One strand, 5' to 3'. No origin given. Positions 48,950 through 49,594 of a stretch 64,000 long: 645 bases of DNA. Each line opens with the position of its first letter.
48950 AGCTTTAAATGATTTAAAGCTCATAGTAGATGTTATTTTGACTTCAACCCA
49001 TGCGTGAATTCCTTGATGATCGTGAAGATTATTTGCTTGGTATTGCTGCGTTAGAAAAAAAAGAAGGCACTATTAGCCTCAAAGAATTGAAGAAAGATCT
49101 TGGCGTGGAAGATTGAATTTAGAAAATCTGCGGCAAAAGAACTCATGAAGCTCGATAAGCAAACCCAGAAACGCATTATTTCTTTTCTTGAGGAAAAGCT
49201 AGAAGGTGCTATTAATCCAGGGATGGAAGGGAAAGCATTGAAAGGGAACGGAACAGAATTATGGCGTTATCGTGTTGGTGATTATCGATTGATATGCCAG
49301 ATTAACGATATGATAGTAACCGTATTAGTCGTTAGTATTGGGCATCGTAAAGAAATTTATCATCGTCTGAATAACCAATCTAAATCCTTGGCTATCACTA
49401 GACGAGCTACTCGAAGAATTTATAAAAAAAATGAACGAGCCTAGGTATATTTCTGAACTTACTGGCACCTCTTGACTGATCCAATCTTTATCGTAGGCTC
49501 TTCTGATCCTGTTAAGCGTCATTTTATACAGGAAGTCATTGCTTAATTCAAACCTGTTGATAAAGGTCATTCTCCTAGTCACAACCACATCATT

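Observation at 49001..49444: RelE/ParE toxin paired with an antitoxin that lacks its DNA-binding N-domain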

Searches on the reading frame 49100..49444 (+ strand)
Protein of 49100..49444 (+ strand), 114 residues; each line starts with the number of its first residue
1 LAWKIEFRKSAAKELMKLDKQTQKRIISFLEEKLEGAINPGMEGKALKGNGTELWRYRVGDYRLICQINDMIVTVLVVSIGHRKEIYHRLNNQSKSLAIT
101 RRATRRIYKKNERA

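Call 4: search_protein_families(library=pfam, proteins=[window:49100-49444:+], max_evalue=1)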
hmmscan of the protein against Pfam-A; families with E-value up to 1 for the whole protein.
window:49100-49444:+ (114 aa): 3 families
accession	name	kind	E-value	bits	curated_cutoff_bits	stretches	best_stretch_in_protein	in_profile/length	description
PF05016.21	ParE_toxin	-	7e-15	55.8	23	1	5-87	1-89/89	ParE toxin of type II toxin-antitoxin system, parDE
PF25021.1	TEN_NHL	-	0.063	12.7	27.1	1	59-111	46-100/357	Teneurin NHL domain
PF24964.1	DUF7769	-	0.1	12.7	27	1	82-107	5-30/55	Domain of unknown function (DUF7769)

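Call 5: search_protein_families(library=ncbifam, proteins=[window:49100-49444:+], max_evalue=1)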
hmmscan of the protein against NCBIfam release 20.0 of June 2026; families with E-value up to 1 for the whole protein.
window:49100-49444:+ (114 aa): 2 families
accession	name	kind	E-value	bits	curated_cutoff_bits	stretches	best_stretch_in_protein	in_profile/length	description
TIGR02385.1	RelE_StbE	subfamily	5.5e-10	39.6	27.9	1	4-87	1-88/88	type II toxin-antitoxin system mRNA interferase toxin, RelE/StbE family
TIGR00053.1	TIGR00053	subfamily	0.037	14.7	87.25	1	3-87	2-91/92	YafQ family addiction module toxin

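Call 7: find_homologous_proteins(query=window:49100-49444:+)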
Query window:49100-49444:+ (114 aa): 715 proteins with E <= 0.001 among 718 candidates; the best 120 are listed.
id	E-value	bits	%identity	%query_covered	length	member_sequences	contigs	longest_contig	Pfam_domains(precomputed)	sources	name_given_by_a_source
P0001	1.4e-57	210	100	87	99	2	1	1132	PF05016.22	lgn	-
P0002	2.5e-44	168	87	79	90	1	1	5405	PF05016.22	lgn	-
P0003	1.4e-29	120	67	76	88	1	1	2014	PF05016.22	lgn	-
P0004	1.8e-29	120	66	76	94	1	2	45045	PF05016.22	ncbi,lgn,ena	-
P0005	1.0e-28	117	64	76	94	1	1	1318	PF05016.22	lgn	-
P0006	1.8e-28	117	64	76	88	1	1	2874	PF05016.22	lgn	-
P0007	3.6e-28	116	63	76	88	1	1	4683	PF05016.22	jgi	-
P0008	3.6e-27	112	61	76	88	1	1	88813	PF05016.22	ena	-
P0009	3.8e-27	112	59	76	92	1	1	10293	PF05016.22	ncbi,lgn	-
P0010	8.4e-27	111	64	76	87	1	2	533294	PF05016.22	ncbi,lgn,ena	-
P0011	1.2e-26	111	61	77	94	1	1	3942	PF05016.22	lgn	-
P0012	1.3e-26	111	63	76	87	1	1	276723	PF05016.22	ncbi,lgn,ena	-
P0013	1.4e-26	111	63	76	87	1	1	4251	PF05016.22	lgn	-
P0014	1.5e-26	110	60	78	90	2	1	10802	PF05016.22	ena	-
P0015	2.8e-26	110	61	76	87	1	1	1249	PF05016.22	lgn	-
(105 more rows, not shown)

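Call 9: find_encoding_contigs(protein=P0002, flank=3000, max_places=4)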
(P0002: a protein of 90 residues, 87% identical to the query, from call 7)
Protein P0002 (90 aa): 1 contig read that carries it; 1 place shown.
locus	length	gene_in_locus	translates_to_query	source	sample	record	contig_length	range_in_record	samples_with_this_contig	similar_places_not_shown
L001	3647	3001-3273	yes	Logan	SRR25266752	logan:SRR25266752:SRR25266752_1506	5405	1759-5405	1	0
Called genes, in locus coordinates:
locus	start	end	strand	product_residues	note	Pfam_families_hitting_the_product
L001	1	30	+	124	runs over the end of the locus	-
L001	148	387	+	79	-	-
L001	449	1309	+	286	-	PF04796:RepA_C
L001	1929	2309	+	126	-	-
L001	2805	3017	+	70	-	-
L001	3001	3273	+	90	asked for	PF05016:ParE_toxin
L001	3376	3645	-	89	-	?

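Call 10: find_encoding_contigs(protein=P0001, flank=3000, max_places=4)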
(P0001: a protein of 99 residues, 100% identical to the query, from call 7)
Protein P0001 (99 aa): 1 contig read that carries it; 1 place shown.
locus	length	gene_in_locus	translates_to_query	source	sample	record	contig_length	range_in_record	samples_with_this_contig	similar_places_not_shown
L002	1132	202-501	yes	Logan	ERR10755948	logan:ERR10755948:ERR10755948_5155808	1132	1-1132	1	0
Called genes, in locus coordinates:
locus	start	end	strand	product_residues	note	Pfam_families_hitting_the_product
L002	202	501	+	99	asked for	PF05016:ParE_toxin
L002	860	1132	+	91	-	?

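Call 16: search_solved_structures(query=window:49100-49441:+, max_evalue=0.01, show_alignments=3)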
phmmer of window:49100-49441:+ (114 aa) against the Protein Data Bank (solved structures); distinct sequences matched with E-value up to 0.01: 14.
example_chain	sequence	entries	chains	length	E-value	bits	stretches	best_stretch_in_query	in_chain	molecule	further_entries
2khe_A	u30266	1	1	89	3.8e-20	75.3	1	1-87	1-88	Toxin-like protein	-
4v7k_Ay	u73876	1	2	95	5.2e-05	26.7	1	1-87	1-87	Toxin relE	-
3g5o_B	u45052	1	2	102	6.7e-05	26.3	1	3-89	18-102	Uncharacterized protein Rv2866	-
4fxe_D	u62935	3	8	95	0.00011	25.6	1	1-88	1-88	mRNA interferase RelE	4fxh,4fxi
6tji_A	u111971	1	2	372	0.00014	25.3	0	46-61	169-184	Cake10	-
4v7j_Ay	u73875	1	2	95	0.00027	24.4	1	1-88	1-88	Toxin relE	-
2kc8_A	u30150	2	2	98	0.00033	24.1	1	1-87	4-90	Toxin relE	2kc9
1wmi_A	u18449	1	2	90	0.00036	24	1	1-77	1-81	hypothetical protein PHS013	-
6tjh_A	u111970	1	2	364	0.00043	23.7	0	46-61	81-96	Cake9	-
6tjg_A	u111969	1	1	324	0.00051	23.5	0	46-61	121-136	Cake8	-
6tjf_A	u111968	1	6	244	0.0026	21.2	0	46-61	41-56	Cake6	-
6tje_A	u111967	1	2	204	0.0053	20.2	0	46-61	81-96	Cake5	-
3bpq_B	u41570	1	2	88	0.0057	20.1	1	4-88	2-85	Toxin RelE3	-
9g12_A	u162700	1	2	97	0.0076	19.7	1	7-90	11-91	Toxin RelE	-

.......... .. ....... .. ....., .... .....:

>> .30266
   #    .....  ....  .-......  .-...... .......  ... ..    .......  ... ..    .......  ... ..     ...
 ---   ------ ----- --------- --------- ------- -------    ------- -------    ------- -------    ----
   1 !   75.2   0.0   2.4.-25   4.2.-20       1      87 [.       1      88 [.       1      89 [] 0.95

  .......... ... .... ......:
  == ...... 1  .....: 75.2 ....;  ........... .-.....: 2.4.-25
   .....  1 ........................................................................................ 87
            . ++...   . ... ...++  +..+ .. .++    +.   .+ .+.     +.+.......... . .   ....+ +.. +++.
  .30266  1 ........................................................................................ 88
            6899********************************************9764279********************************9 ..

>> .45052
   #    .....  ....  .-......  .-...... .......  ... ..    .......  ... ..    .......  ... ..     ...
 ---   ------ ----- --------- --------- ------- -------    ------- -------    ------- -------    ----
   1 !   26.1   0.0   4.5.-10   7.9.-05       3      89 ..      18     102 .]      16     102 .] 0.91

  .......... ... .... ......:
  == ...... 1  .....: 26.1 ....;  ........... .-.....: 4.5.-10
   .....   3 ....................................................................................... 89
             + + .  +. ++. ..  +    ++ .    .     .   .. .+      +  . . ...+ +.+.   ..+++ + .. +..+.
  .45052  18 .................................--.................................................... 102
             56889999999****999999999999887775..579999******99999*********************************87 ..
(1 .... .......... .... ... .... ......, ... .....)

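Call 17: find_homologous_proteins(query=L001:2805-3014:+, max_evalue=0.01)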
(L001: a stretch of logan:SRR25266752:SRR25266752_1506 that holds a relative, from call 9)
Query L001:2805-3014:+ (70 aa): 89 proteins with E <= 0.01 among 90 candidates.
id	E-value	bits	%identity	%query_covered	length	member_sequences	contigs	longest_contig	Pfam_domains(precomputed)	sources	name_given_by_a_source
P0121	1.5e-36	140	100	100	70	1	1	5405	-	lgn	-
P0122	5.4e-30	120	84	100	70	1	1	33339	-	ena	-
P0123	2.7e-29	118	81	100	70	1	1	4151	-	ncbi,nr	ncbi:MAG: ribbon-helix-helix protein, CopG family [Rickettsiella sp.]|nr:ribbon-helix-helix protein,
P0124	6.8e-29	116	79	100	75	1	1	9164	-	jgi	jgi:RHH-type transcriptional regulator, rel operon repressor / antitoxin RelB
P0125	2.6e-28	114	79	100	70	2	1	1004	-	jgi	jgi:RHH-type transcriptional regulator, rel operon repressor / antitoxin RelB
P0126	3.7e-28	114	79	100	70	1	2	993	-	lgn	-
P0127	3.8e-28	114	83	83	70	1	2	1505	-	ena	-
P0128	4.3e-28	114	80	100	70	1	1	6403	-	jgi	-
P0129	4.5e-28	114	83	83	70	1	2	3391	-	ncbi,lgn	-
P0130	5.0e-28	114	80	100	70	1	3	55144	-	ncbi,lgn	ncbi:MAG: anti-toxin [Pseudomonadota bacterium]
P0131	6.7e-28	113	77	100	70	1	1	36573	-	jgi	jgi:RHH-type transcriptional regulator, rel operon repressor / antitoxin RelB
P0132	1.3e-27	112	79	100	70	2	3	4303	-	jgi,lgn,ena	-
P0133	1.6e-27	112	77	100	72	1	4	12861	PF01402.28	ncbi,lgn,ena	-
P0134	2.1e-27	112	79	100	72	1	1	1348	-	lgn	-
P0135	4.9e-27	110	81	100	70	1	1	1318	-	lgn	-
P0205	7.6e-13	66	92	54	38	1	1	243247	-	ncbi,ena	-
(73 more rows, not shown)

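Call 19: find_encoding_contigs(protein=P0205, flank=6000, max_places=5)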
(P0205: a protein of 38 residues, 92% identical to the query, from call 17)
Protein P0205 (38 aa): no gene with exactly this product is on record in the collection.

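Call 20: list_cluster_members(proteins=[P0205, window:49100-49441:+, window:48561-48896:+, window:49803-50150:+])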
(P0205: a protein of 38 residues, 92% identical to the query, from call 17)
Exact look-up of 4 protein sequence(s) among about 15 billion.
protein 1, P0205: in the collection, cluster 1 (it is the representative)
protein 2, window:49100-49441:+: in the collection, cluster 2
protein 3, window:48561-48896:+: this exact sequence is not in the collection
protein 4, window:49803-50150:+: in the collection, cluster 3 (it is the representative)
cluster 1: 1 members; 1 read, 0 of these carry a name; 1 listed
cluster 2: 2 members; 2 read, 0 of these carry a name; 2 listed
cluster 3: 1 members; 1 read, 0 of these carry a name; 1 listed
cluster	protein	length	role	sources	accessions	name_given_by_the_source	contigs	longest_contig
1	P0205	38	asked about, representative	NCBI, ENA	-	-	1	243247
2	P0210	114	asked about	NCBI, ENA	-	-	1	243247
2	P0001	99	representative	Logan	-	-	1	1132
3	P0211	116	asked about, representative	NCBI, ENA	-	-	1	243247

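Call 23: find_encoding_contigs(protein=P0122, flank=4000, max_places=3)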
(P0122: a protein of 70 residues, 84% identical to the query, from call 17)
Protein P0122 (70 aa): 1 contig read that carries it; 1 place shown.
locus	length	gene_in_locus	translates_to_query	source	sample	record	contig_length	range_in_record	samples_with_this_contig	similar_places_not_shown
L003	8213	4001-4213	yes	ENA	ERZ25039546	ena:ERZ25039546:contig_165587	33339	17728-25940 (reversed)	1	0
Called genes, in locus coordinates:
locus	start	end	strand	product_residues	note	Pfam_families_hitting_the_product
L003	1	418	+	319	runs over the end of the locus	PF00069:Pkinase, PF07714:PK_Tyr_Ser-Thr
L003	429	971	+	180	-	PF00644:PARP (weak)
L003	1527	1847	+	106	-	-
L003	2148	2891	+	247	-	-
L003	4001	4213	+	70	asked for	-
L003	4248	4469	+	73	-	PF05016:ParE_toxin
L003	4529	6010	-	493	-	PF00644:PARP (weak)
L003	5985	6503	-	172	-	PF00069:Pkinase, PF07714:PK_Tyr_Ser-Thr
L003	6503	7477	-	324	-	PF12796:Ank_2, PF13637:Ank_4 (weak), PF12796:Ank_2, PF13637:Ank_4, PF13857:Ank_5, PF12796:Ank_2, PF00023:Ank, PF13637:Ank_4, +8 more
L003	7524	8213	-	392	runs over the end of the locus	PF02771:Acyl-CoA_dh_N, PF02770:Acyl-CoA_dh_M, PF00441:Acyl-CoA_dh_1, PF08028:Acyl-CoA_dh_2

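Call 24: find_encoding_contigs(protein=P0123, flank=4000, max_places=3)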
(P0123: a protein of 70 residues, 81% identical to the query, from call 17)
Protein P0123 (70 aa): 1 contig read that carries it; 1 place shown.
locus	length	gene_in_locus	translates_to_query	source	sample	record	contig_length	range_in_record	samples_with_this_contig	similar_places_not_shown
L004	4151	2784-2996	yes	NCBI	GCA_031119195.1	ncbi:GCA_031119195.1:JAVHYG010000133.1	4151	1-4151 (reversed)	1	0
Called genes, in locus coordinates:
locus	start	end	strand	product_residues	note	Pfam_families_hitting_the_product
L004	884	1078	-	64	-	-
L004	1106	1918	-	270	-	PF04754:Transposase_31, PF27070:HTH_Rpn_C (weak)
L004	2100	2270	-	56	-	-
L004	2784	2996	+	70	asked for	-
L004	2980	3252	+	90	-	PF05016:ParE_toxin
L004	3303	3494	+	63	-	-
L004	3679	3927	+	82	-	-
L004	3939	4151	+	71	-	?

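Call 48: predict_structure(alignment_id=A2)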
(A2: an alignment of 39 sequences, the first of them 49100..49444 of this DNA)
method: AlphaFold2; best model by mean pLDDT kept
length: 114 residues; sequences in the alignment: 39
mean_pLDDT: 74.2   pTM: 0.61
mean pLDDT of the five models: 74.2, 72.8, 69.7, 67.2, 65.4
residues with pLDDT >= 90: 0; 70-90: 74; 50-70: 27; < 50: 13
segments of 3 or more residues with pLDDT < 50: 100-106, 110-112
pLDDT, mean of each block of 10 residues (from residue 1): 79 84 87 80 78 81 85 81 66 55 49 48
secondary structure, 60 per line:
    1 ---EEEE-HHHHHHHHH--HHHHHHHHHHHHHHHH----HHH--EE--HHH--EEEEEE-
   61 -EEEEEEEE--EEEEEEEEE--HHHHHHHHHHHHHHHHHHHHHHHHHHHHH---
elements in order: E4-7 H9-17 H20-35 E54-59 E62-69 E72-80 H83-111

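Call 61: find_related_loci(query=A5, collection=metagenome_contigs, flank=600)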
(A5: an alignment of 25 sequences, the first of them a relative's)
Query A5 (70 aa) in metagenome_contigs; peptide patterns used: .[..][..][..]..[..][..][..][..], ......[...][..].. (x = any residue, [..] = any of these).
600 stretches matched a pattern (row limit reached: there are more); 542 encode a relative of the query (tblastn E <= 1e-3); the best 80 are kept; 80 distinct loci.
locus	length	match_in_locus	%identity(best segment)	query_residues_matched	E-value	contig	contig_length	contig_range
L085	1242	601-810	76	1-70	3e-31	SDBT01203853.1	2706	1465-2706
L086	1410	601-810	73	1-70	2e-29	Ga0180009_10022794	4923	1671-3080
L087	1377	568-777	64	1-70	2e-28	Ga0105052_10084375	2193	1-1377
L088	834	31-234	66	1-68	2e-26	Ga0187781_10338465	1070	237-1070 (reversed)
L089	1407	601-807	62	1-69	2e-25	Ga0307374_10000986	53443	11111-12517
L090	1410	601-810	60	1-70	3e-25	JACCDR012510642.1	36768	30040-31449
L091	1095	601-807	64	1-69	1e-25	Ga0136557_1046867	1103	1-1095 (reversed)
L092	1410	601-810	56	1-70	2e-24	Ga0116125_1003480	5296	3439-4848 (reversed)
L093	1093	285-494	57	1-70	1e-24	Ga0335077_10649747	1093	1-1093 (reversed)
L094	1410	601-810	60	1-70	3e-24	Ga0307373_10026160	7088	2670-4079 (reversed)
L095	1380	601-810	56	1-70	3e-24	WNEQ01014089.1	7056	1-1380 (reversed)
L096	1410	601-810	56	1-70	3e-24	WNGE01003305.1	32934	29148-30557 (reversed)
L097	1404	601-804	59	1-68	2e-24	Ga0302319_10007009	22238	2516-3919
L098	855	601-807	58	1-69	4e-24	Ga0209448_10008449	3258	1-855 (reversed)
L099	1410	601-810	56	1-70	5e-24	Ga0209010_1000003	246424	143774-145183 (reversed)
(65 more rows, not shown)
